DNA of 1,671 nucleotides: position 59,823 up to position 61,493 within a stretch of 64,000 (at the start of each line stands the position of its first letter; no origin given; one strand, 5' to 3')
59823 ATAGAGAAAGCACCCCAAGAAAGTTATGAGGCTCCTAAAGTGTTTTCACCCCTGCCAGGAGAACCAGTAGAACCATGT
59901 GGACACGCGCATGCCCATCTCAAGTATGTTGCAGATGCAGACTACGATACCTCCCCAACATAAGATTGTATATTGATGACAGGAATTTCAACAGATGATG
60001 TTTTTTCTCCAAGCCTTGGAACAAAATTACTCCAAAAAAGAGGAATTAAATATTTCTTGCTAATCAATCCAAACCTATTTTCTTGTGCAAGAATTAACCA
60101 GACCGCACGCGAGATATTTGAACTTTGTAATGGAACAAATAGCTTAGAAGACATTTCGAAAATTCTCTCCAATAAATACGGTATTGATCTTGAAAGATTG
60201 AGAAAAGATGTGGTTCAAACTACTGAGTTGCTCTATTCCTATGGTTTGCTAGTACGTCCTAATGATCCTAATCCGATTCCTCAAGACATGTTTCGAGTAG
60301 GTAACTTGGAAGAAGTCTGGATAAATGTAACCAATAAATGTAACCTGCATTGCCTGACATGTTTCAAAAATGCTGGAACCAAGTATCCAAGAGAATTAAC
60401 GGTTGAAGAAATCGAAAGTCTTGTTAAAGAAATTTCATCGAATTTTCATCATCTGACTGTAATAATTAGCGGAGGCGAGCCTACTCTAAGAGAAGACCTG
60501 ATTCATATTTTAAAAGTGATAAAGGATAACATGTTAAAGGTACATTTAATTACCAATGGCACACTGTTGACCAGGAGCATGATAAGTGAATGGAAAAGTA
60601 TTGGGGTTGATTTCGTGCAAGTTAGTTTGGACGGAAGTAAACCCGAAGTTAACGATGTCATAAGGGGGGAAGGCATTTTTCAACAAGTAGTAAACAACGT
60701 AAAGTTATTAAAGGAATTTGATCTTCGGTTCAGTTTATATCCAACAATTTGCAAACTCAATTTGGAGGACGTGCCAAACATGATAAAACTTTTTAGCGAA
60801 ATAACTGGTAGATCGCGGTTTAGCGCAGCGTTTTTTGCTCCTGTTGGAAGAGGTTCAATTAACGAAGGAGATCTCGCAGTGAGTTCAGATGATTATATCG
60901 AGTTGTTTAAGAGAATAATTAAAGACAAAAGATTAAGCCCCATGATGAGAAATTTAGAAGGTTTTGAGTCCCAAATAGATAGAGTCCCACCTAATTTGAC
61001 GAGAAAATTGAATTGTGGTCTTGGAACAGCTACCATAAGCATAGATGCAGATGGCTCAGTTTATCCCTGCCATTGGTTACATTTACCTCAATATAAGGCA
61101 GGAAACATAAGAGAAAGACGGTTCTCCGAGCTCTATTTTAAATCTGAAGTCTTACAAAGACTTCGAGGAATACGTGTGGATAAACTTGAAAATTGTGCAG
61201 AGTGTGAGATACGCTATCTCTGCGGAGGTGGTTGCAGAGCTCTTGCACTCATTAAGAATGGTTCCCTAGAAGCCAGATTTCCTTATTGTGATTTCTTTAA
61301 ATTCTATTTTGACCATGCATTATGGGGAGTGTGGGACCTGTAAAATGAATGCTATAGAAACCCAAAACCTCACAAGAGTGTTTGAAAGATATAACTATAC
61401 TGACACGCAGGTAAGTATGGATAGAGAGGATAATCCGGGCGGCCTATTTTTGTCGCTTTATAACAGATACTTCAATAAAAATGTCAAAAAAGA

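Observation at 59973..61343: Fused PqqD-like RRE + radical SAM + SPASM enzyme in an archaeal context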

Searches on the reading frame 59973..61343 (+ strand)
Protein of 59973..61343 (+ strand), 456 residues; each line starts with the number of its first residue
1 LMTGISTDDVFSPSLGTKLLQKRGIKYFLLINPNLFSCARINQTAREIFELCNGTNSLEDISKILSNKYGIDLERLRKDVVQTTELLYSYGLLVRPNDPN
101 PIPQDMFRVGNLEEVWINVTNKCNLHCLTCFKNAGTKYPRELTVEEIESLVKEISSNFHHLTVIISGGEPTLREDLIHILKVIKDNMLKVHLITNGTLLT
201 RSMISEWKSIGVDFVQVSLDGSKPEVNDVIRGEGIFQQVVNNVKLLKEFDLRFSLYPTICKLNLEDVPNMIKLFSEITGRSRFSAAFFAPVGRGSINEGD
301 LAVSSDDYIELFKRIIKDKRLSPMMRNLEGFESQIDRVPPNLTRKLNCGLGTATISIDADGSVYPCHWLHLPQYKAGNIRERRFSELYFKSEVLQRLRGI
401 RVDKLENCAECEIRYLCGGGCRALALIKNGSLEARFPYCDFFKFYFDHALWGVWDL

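Call 3: search_protein_families(library=pfam, proteins=[window:59973-61343:+], max_evalue=0.01)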
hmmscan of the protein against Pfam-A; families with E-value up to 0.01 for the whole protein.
window:59973-61343:+ (456 aa): 4 families
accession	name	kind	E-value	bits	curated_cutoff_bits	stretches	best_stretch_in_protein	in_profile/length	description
PF04055.27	Radical_SAM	-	2e-30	106.6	29.5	1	117-273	1-165/166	Radical SAM superfamily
PF05402.18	PqqD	-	1.7e-09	38.3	23.4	1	40-93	14-67/67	Coenzyme PQQ synthesis protein D (PqqD)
PF13186.11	SPASM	-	1.8e-09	38.1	21.5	1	348-412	1-67/67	Iron-sulfur cluster-binding domain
PF13353.11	Fer4_12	-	3.6e-06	27.8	22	1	121-222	13-116/137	4Fe-4S single cluster domain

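Call 4: search_protein_families(library=ncbifam, proteins=[window:59973-61343:+], max_evalue=0.01)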
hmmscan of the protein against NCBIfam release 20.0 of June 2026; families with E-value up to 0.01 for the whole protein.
window:59973-61343:+ (456 aa): 98 families (the best 25 are shown)
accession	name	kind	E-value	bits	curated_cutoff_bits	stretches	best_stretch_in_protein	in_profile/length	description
NF050035.1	rSAM_WgK_link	exception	1.2e-49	169.3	650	2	115-317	11-211/367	radical SAM/SPASM peptide maturase WgkB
TIGR04055.1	rSAM_NirJ2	equivalog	8.9e-48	163.5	500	1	117-439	4-322/326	putative heme d1 biosynthesis radical SAM protein NirJ2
NF045574.1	sacti_mat_StsB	exception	2.1e-47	162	625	1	103-433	86-407/466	StsB family radical SAM/SPASM domain sactipeptide maturase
TIGR04545.1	rSAM_ahbD_hemeb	equivalog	4.3e-46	157.9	500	2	118-320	5-206/339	heme b synthase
TIGR04053.2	TIGR04053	equivalog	8.1e-44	150.3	395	2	118-298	13-196/366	TIGR04053 family radical SAM/SPASM domain-containing protein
TIGR04250.1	SCM_rSAM_ScmE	equivalog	2e-42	145.4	400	1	115-434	5-340/358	SynChlorMet cassette radical SAM/SPASM protein ScmE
TIGR03962.1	mycofact_rSAM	equivalog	8.5e-41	140.2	265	1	118-439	17-331/339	mycofactocin radical SAM maturase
TIGR04051.1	rSAM_NirJ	equivalog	8.1e-40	136.9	515.45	2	116-301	5-189/354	heme d1 biosynthesis radical SAM protein NirJ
TIGR04347.1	pseudo_SAM_Halo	equivalog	4.2e-38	131.6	525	2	115-315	41-238/390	TIGR04347 family pseudo-SAM/SPASM protein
TIGR04054.1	rSAM_NirJ1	equivalog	4.4e-36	124.3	650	2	115-295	38-217/387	putative heme d1 biosynthesis radical SAM protein NirJ1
TIGR04546.1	rSAM_ahbC_deAc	equivalog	6.5e-36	124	650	2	115-295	42-220/390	12,18-didecarboxysiroheme deacetylase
TIGR02109.1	PQQ_syn_pqqE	equivalog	2.8e-35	121.9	381.35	1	115-440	9-331/358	pyrroloquinoline quinone biosynthesis protein PqqE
TIGR04163.1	rSAM_cobopep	equivalog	1.7e-34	119.3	375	1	112-449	63-415/428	peptide-modifying radical SAM enzyme CbpB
NF047865.1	rSAM_PapB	equivalog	8.4e-34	117.3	340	1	116-433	6-328/330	PapB family radical SAM/SPASM ranthipeptide maturase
TIGR04303.1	GeoRSP_rSAM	equivalog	1.6e-30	106.8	400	1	118-439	10-324/325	GeoRSP system radical SAM/SPASM protein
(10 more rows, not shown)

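Call 10: find_homologous_proteins(query=window:59976-61343:+, max_evalue=0.00001)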
Query window:59976-61343:+ (455 aa): 3195 proteins with E <= 0.00001 among 8000 candidates; the best 120 are listed.
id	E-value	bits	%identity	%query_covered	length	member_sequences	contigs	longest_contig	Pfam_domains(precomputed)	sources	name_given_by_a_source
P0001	0.0e+0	1042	99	100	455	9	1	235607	PF13186.12,PF04055.28,PF13353.12,PF05402.19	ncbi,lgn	ncbi:MAG: PqqD family peptide modification chaperone [Thermoproteota archaeon]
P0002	1.3e-187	642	60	100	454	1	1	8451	PF13186.12,PF04055.28,PF05402.19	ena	-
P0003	2.3e-184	631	60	100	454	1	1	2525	PF13186.12,PF04055.28,PF13353.12,PF05402.19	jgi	jgi:radical SAM protein with 4Fe4S-binding SPASM domain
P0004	9.5e-180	616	59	100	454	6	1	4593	PF13186.12,PF04055.28,PF05402.19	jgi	jgi:radical SAM protein with 4Fe4S-binding SPASM domain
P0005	3.1e-163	562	56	96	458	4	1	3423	PF13186.12,PF04055.28,PF13353.12,PF05402.19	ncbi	ncbi:MAG: PqqD family peptide modification chaperone [Fervidicoccus fontis]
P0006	5.8e-153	528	51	97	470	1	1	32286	PF13186.12,PF04055.28,PF13353.12,PF05402.19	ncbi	-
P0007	8.6e-149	514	52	100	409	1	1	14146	PF13186.12,PF04055.28,PF13353.12,PF05402.19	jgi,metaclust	metaclust:\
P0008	2.7e-144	499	52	96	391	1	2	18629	PF13186.12,PF04055.28,PF13353.12,PF05402.19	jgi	-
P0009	1.5e-129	451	47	98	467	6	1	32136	PF13186.12,PF04055.28,PF13353.12,PF05402.19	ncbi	ncbi:MAG: PqqD family peptide modification chaperone [candidate division WOR-3 bacterium]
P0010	5.3e-117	409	44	96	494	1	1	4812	PF13186.12,PF04055.28,PF13353.12,PF05402.19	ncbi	-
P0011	2.1e-114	401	43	98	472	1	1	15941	PF13186.12,PF04055.28,PF13353.12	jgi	-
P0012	1.9e-90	322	38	94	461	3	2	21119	PF13186.12,PF04055.28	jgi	-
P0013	3.8e-89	318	38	93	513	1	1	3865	PF13186.12,PF04055.28,PF13353.12,PF01527.27,PF05402.19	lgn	-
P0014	7.0e-85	304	38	96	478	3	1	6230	PF13186.12,PF04055.28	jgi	-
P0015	1.1e-84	303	40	85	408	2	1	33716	PF13186.12,PF04055.28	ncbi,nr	ncbi:MAG: radical SAM protein [Acidobacteria bacterium]|nr:radical SAM protein [Acidobacteriota bact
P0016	2.8e-84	302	38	93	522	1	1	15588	PF13186.12,PF04055.28,PF01527.27,PF05402.19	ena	-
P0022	3.6e-63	232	33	94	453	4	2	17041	PF13186.12,PF04055.28,PF13353.12,PF05402.19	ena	-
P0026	2.9e-61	226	33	97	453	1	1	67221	PF13186.12,PF04055.28,PF13353.12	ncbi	-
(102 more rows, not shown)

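Call 12: find_encoding_contigs(protein=P0002, flank=5000, max_places=2)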
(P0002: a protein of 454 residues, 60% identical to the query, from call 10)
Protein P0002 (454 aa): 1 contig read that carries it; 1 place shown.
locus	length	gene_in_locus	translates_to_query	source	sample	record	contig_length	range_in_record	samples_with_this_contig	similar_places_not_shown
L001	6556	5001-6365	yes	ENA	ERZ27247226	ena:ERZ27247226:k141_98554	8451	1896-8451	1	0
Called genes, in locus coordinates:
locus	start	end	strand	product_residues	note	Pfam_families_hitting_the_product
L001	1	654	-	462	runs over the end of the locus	-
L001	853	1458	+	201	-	PF00654:Voltage_CLC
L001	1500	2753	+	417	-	PF00654:Voltage_CLC, PF00571:CBS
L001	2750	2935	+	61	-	-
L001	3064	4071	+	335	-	PF01408:GFO_IDH_MocA, PF22725:GFO_IDH_MocA_C3 (weak)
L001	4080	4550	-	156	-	-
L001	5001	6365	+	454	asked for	PF05402:PqqD, PF04055:Radical_SAM, PF13186:SPASM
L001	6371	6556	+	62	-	?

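Call 13: find_encoding_contigs(protein=P0006, flank=5000, max_places=2)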
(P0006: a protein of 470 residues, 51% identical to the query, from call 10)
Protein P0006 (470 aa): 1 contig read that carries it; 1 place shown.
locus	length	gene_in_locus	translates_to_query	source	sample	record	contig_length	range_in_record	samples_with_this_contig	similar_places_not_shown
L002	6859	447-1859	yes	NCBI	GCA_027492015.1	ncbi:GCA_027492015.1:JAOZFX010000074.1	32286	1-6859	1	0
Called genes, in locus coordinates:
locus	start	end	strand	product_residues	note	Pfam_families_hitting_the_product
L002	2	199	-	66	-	?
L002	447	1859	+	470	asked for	PF05402:PqqD, PF04055:Radical_SAM, PF13353:Fer4_12, PF13186:SPASM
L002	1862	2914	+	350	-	PF00005:ABC_tran, PF13304:AAA_21 (faint)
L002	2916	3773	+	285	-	-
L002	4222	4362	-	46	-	-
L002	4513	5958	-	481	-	PF01565:FAD_binding_4, PF02913:FAD-oxidase_C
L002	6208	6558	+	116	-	-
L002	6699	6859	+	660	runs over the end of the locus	PF03372:Exo_endo_phos, PF23226:Exo_endo_phos_PGAP2IP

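Call 14: find_encoding_contigs(protein=P0009, flank=5000, max_places=2)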
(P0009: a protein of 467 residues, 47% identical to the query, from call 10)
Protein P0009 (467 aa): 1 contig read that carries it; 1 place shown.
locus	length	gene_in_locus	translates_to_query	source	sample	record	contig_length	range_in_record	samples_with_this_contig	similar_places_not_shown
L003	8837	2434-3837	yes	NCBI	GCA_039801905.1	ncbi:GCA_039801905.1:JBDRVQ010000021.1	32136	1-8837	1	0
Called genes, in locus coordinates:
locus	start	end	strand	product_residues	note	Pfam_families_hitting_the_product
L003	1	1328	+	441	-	PF00675:Peptidase_M16, PF05193:Peptidase_M16_C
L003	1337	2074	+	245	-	PF04542:Sigma70_r2, PF04545:Sigma70_r4 (weak)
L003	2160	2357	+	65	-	-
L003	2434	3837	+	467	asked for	PF05402:PqqD, PF04055:Radical_SAM, PF13353:Fer4_12 (weak), PF13186:SPASM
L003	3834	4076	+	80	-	PF13828:DUF4190 (weak)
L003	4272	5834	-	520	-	PF01364:Peptidase_C25, PF18962:Por_Secre_tail (weak)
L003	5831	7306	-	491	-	PF20154:LNT_N, PF00795:CN_hydrolase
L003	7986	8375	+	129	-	-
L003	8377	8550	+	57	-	-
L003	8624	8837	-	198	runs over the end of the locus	PF03358:FMN_red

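Call 19: find_related_loci(query=A1, collection=genome_contigs, flank=6000)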
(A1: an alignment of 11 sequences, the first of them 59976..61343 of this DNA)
Query A1 (455 aa) in genome_contigs; peptide patterns used: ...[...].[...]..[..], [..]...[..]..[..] (x = any residue, [..] = any of these).
59 stretches matched a pattern; 26 encode a relative of the query (tblastn E <= 1e-3); 25 distinct loci.
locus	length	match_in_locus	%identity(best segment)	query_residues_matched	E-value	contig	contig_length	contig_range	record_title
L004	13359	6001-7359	59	1-453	9e-177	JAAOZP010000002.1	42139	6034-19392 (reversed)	MAG: Thaumarchaeota archaeon isolate SJ3.Bin56 k141_296386, whole genome shotgun sequence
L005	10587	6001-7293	38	23-450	7e-96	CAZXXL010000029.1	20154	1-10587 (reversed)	MAG TPA_asm: uncultured Thermoanaerobaculia bacterium isolate binchicken_co64_65 genome assembly, contig: NODE_1836_leng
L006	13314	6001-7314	39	23-455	5e-94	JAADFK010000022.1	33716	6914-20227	MAG: Acidobacteriota bacterium isolate M_MaxBin.023 contig-127_1360, whole genome shotgun sequence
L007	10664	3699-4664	32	111-450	1e-50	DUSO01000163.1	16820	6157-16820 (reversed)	MAG TPA_asm: Bacillota bacterium isolate AS04akNAM_35 57280_AS04, whole genome shotgun sequence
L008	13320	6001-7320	38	15-450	6e-90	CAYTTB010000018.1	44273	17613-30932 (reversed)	MAG TPA_asm: uncultured Thermoanaerobaculia bacterium isolate SRP216583_co2_235 genome assembly, contig: NODE_393_length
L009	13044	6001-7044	31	100-455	6e-48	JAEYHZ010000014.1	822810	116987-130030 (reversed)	MAG: Bacillota bacterium isolate OH_HFB_338 k127_2008714, whole genome shotgun sequence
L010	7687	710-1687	31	118-450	2e-43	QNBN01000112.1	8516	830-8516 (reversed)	MAG: Spirochaetes bacterium isolate B62_G9 B62_Guay9_scaffold_11812, whole genome shotgun sequence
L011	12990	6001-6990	30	118-441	4e-35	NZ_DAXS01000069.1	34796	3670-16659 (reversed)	MAG: Caldivirga sp. UBA161 UBA161_contig_415, whole genome shotgun sequence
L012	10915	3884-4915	27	113-452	2e-32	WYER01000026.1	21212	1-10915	MAG: Thaumarchaeota archaeon isolate EvPrim.Bin21 NODE_236_length_21212_cov_5.89541, whole genome shotgun sequence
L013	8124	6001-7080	27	89-442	2e-31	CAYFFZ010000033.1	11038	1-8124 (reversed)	MAG TPA_asm: uncultured Nitrososphaerales archaeon isolate DRP004690_co1_3 genome assembly, contig: NODE_437_length_1103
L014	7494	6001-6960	28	112-438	6e-31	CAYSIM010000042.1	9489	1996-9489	MAG TPA_asm: uncultured Thermoplasmatales archaeon isolate SRP041649_co1_47 genome assembly, contig: NODE_1397_length_94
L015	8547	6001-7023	31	111-450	2e-40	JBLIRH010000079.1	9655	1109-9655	MAG: Thermoplasmatota archaeon isolate MG1_202108_bin_178 MG1_202108_bin_178_scaffold_80, whole genome shotgun sequence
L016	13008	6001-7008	32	100-441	1e-43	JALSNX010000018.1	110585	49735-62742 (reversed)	MAG: candidate division WOR-3 bacterium isolate 356-284_metabat1_scaf2bin.077 356-284_scaffold_30_c1, whole genome shotg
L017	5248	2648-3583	28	110-433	5e-27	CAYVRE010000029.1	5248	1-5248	MAG TPA_asm: uncultured Candidatus Saccharibacteria bacterium isolate SRP178699_co1_238 genome assembly, contig: NODE_23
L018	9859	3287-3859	31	98-280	4e-21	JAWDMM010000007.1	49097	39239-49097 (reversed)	MAG: Nitrososphaeria archaeon isolate F8S.bin.2 NODE_57_length_49097_cov_3.80401, whole genome shotgun sequence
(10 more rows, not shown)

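Call 28: find_encoding_contigs(protein=P0001, flank=10000, max_places=2)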
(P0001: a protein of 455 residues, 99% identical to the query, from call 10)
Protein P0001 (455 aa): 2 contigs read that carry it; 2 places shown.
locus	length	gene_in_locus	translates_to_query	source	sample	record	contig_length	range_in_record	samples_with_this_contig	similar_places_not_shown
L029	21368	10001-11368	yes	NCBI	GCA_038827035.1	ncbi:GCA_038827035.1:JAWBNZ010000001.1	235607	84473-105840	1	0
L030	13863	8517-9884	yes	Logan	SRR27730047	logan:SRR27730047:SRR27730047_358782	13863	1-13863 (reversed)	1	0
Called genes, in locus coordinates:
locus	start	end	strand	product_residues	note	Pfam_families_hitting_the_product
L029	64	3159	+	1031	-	PF02687:FtsX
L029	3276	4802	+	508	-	PF00370:FGGY_N, PF02782:FGGY_C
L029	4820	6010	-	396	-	PF02638:GHL10, PF13200:DUF4015, PF14871:GHL6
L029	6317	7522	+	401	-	PF02638:GHL10, PF14871:GHL6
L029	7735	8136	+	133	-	-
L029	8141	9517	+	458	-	-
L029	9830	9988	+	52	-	-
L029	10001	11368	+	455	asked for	PF05402:PqqD, PF13353:Fer4_12 (weak), PF04055:Radical_SAM, PF13186:SPASM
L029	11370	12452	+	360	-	PF00005:ABC_tran, PF13175:AAA_15 (faint), PF07728:AAA_5 (weak), PF13304:AAA_21 (faint), PF13732:DrrA1-3_C (weak)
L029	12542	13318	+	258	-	-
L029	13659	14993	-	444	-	PF01523:PmbA_TldD_1st, PF19290:PmbA_TldD_2nd, PF19289:PmbA_TldD_3rd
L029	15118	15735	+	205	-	-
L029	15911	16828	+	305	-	-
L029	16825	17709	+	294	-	-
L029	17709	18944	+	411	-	PF01381:HTH_3 (weak)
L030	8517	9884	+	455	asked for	PF05402:PqqD, PF13353:Fer4_12 (weak), PF04055:Radical_SAM, PF13186:SPASM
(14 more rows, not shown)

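Call 29: find_encoding_contigs(protein=P0005, flank=4000, max_places=1)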
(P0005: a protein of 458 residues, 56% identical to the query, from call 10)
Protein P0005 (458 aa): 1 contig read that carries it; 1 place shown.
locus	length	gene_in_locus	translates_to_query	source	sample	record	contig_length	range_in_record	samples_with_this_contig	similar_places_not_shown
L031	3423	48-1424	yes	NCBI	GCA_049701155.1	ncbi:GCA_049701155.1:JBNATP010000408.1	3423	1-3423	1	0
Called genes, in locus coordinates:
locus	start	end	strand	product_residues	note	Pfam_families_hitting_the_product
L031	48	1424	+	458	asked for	PF05402:PqqD, PF13353:Fer4_12 (weak), PF04055:Radical_SAM, PF13186:SPASM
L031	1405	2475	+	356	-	PF00005:ABC_tran, PF07728:AAA_5 (faint), PF13304:AAA_21 (weak)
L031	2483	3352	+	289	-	-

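Call 30: find_encoding_contigs(protein=P0010, flank=4000, max_places=1)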
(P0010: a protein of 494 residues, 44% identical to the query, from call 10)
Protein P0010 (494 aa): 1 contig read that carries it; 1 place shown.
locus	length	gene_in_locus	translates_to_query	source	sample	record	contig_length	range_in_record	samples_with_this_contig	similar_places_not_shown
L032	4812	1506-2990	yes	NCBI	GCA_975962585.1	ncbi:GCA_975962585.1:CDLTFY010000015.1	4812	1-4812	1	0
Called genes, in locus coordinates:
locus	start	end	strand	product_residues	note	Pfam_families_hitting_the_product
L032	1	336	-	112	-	?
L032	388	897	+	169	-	PF06056:Terminase_5 (faint), PF13551:HTH_29, PF13565:HTH_32 (weak), PF13592:HTH_33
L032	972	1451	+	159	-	PF13358:DDE_3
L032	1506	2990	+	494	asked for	PF05402:PqqD (weak), PF04055:Radical_SAM, PF13353:Fer4_12, PF13186:SPASM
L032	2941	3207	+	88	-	-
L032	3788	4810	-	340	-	?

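Call 31: find_encoding_contigs(protein=P0011, flank=5000, max_places=1)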
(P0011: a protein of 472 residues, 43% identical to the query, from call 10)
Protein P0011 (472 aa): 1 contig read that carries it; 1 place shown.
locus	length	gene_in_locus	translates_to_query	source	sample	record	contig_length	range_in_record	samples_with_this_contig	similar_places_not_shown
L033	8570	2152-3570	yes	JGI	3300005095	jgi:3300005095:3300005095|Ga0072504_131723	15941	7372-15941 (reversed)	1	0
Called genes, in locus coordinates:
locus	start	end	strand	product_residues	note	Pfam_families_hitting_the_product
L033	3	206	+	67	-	?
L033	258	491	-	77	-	PF07362:CcdA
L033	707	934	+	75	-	-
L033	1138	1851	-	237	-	PF02585:PIG-L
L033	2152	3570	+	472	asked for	PF13353:Fer4_12, PF04055:Radical_SAM, PF13186:SPASM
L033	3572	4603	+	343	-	PF00005:ABC_tran, PF13304:AAA_21 (faint)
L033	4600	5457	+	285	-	PF01061:ABC2_membrane (weak)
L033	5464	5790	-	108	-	PF03992:ABM (weak)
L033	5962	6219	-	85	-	PF23297:ACP_SdgA_C (weak), PF00550:PP-binding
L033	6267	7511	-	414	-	PF13562:NTP_transf_4, PF00132:Hexapep (faint)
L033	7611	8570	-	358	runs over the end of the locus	PF01380:SIS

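Call 39: search_solved_structures(query=window:59976-61343:+, max_evalue=0.00001, show_alignments=1)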
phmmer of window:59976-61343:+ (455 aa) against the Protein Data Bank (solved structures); distinct sequences matched with E-value up to 0.00001: 16.
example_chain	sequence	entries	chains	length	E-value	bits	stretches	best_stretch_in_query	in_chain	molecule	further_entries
4k37_A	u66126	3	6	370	1.4e-19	73.3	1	119-449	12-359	Anaerobic sulfatase-maturating enzyme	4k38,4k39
4k36_A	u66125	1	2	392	1.8e-19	73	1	119-449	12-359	Anaerobic sulfatase-maturating enzyme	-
5wgg_A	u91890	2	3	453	2e-18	69.5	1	59-450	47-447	Radical SAM domain protein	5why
6c8v_A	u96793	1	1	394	2.5e-16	62.6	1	117-440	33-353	Coenzyme PQQ synthesis protein E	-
7tol_A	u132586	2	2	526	9e-15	57.5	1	116-365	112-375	glycerol dibiphytanyl glycerol tetraether - macrocyclic archaeol synthase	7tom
6efn_A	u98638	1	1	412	1.4e-14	56.9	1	116-386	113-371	Sporulation killing factor maturation protein SkfB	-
7wzv_A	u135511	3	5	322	4.1e-08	35.6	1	107-222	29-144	4Fe-4S cluster-binding domain-containing protein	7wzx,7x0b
7vob_C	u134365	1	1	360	4.7e-07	32.1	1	114-275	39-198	Cytosylglucuronate decarboxylase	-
7voc_C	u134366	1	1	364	4.8e-07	32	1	114-275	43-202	Cytosylglucuronate decarboxylase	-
5vsl_A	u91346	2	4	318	2.1e-06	29.9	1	117-311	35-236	Radical S-adenosyl methionine domain-containing protein 2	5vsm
6b4c_A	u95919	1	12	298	3.4e-06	29.2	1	116-269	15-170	Viperin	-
7n7i_A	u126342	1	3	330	3.7e-06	29.1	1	116-269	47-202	Viperin-like enzyme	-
9dfw_A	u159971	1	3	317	4.1e-06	29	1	117-269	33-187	Radical SAM core domain-containing protein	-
9dgw_A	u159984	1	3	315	4.1e-06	29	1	117-269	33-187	Radical SAM core domain-containing protein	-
6q2p_A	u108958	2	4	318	5.2e-06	28.6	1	117-277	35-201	Radical S-adenosyl methionine domain-containing protein 2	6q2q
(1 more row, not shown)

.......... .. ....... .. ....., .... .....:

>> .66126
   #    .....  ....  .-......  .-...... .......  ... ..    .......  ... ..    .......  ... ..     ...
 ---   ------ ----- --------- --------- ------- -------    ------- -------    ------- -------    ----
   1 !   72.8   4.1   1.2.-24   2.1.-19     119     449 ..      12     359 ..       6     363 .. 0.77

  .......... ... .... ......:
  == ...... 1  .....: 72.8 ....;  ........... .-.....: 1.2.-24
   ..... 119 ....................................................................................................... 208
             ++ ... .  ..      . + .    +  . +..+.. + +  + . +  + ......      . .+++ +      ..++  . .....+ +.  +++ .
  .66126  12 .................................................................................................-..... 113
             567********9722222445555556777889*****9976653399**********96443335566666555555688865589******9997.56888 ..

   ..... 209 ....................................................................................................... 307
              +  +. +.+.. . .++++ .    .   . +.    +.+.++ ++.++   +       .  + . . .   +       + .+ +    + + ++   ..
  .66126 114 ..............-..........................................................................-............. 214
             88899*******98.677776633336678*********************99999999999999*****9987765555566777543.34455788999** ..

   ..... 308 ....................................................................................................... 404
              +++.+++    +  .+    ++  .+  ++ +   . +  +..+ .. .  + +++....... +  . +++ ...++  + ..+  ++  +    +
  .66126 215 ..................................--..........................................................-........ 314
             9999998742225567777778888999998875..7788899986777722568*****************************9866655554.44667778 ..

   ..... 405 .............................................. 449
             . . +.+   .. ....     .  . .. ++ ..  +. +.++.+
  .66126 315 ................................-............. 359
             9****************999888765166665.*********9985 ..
